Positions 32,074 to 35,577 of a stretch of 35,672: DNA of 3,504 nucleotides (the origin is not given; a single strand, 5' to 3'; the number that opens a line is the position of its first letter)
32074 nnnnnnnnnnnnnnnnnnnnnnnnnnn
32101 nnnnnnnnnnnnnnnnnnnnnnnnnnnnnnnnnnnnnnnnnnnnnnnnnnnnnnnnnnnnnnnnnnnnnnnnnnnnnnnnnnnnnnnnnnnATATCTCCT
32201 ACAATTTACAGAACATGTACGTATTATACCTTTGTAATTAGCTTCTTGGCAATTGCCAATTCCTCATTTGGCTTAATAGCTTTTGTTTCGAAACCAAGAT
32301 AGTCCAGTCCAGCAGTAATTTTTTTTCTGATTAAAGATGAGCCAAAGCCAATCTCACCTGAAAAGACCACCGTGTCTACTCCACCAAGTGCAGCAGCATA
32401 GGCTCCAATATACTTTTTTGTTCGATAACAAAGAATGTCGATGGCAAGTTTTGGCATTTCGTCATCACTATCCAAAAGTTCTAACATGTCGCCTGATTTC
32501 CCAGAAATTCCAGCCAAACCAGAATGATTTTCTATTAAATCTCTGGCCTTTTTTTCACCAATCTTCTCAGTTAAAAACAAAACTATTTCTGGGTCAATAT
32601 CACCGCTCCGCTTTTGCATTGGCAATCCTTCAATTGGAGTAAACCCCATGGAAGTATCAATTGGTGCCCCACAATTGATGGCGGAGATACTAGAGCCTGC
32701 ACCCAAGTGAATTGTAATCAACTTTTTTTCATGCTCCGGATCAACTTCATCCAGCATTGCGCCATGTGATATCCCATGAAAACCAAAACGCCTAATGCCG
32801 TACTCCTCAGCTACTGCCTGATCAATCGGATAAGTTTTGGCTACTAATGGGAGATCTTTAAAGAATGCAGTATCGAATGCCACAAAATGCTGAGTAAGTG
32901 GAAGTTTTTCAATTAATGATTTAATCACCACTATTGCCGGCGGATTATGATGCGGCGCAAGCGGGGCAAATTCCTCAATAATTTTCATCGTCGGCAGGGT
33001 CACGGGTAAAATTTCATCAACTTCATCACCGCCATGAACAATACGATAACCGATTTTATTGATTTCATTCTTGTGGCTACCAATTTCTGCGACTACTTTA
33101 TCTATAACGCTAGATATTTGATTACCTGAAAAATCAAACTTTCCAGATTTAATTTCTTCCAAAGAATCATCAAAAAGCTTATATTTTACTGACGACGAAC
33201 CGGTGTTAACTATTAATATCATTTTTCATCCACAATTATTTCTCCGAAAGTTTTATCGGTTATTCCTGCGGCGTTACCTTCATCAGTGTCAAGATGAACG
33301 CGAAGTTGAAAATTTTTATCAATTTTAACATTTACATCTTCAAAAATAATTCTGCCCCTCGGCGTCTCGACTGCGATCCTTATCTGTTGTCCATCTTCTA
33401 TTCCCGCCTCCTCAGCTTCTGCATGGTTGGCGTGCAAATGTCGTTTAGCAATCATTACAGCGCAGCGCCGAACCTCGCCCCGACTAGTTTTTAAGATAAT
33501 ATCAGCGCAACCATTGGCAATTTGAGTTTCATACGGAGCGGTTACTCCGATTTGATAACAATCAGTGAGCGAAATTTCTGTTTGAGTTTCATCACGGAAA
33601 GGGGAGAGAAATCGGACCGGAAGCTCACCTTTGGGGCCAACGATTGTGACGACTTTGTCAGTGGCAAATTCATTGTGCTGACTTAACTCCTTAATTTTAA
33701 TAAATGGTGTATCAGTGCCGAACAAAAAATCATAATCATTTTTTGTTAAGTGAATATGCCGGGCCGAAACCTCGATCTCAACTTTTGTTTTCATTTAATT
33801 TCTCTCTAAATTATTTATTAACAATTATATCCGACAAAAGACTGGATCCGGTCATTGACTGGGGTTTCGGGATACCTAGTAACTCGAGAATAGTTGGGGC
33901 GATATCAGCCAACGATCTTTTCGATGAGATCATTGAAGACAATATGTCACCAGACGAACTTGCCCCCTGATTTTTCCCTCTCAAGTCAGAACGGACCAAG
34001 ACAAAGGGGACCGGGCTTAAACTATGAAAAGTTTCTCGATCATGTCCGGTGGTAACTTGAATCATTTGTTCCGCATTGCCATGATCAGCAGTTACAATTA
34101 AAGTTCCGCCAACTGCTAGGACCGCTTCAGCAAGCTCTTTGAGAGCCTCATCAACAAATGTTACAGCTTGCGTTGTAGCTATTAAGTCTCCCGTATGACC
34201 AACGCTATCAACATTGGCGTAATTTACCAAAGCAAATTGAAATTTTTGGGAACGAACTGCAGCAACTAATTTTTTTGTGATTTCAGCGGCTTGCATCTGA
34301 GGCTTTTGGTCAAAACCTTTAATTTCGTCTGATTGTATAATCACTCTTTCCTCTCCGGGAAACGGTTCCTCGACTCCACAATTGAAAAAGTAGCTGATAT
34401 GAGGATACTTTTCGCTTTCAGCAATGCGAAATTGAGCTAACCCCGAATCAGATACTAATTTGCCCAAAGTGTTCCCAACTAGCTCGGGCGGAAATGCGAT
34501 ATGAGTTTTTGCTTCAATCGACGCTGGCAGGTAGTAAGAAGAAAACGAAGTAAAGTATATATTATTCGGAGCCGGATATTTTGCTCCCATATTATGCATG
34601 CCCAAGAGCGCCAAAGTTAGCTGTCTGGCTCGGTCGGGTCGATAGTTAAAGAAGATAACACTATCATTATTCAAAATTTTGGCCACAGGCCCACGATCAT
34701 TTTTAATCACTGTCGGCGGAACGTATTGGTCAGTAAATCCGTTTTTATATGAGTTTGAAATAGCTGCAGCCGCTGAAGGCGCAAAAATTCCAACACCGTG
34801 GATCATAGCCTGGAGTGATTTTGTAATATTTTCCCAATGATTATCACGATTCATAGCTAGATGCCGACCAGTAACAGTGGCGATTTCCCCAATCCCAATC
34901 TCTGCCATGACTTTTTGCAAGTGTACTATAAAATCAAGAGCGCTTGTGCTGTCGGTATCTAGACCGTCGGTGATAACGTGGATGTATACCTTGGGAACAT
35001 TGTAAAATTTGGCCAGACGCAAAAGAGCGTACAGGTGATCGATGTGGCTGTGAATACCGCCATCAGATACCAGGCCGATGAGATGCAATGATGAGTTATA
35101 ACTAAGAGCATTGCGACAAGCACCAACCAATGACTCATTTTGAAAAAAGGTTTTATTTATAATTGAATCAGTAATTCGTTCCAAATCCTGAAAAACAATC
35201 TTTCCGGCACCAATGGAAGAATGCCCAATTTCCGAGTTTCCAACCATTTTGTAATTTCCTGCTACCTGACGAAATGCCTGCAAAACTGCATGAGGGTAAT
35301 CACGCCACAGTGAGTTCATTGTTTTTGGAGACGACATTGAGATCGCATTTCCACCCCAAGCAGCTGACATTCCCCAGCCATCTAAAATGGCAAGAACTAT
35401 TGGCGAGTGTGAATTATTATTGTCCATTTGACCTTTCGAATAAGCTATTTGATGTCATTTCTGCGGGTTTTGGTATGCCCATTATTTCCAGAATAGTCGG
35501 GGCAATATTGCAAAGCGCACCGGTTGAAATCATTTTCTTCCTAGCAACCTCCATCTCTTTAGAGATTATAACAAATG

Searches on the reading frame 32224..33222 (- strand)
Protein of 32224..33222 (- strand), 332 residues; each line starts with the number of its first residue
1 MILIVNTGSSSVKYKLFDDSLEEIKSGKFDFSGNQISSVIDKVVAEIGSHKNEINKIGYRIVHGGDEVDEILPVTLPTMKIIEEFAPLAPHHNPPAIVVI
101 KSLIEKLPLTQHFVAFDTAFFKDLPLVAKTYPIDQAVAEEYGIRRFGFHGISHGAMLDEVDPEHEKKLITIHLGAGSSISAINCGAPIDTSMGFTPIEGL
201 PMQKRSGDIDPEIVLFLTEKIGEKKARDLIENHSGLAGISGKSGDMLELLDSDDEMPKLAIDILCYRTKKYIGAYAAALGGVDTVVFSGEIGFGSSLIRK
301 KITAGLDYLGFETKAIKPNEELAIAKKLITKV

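Call 10: search_protein_families(library=pfam, proteins=[window:32224-33222:-], max_evalue=0.001)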
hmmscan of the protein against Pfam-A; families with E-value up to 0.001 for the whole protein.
window:32224-33222:- (332 aa): 1 family
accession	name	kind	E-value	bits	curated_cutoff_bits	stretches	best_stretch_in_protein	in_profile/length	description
PF00871.23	Acetate_kinase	-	4.2e-81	273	22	1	36-317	64-358/392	Acetokinase family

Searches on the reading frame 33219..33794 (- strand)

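Call 10: search_protein_families(library=pfam, proteins=[window:33219-33794:-], max_evalue=0.001)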
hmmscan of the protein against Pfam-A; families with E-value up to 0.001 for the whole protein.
window:33219-33794:- (191 aa): 1 family
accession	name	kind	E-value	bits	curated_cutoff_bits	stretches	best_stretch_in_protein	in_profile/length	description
PF06130.18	PTAC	-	1.9e-50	171.5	25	1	7-178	2-175/176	Phosphate propanoyltransferase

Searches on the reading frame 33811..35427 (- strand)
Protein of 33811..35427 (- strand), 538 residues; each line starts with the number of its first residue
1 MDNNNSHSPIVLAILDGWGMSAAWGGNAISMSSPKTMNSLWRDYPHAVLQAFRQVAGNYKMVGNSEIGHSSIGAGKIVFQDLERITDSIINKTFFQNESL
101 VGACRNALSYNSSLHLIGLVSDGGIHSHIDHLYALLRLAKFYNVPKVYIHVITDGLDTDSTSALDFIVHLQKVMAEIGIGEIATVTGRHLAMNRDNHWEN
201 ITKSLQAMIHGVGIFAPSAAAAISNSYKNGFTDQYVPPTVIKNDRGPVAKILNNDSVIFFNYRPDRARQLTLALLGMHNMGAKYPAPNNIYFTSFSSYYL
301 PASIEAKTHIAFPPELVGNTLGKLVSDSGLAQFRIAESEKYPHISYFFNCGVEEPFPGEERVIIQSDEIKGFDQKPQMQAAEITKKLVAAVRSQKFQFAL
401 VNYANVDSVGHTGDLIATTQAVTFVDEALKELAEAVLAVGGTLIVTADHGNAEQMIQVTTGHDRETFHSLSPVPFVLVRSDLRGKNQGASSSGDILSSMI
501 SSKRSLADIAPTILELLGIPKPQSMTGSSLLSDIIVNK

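Call 10: search_protein_families(library=pfam, proteins=[window:33811-35427:-], max_evalue=0.001)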
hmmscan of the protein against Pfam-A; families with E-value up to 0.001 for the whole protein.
window:33811-35427:- (538 aa): 3 families
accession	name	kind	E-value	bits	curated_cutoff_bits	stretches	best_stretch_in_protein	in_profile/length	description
PF06415.18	iPGM_N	-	1.1e-67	228.1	27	1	85-298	1-215/217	BPG-independent PGAM N-terminus (iPGM_N)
PF01676.23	Metalloenzyme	-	1.8e-61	208.3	24.3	1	9-520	2-251/252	Metalloenzyme superfamily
PF01663.27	Phosphodiest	-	3.4e-05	24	23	1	388-453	157-223/342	Type I phosphodiesterase / nucleotide pyrophosphatase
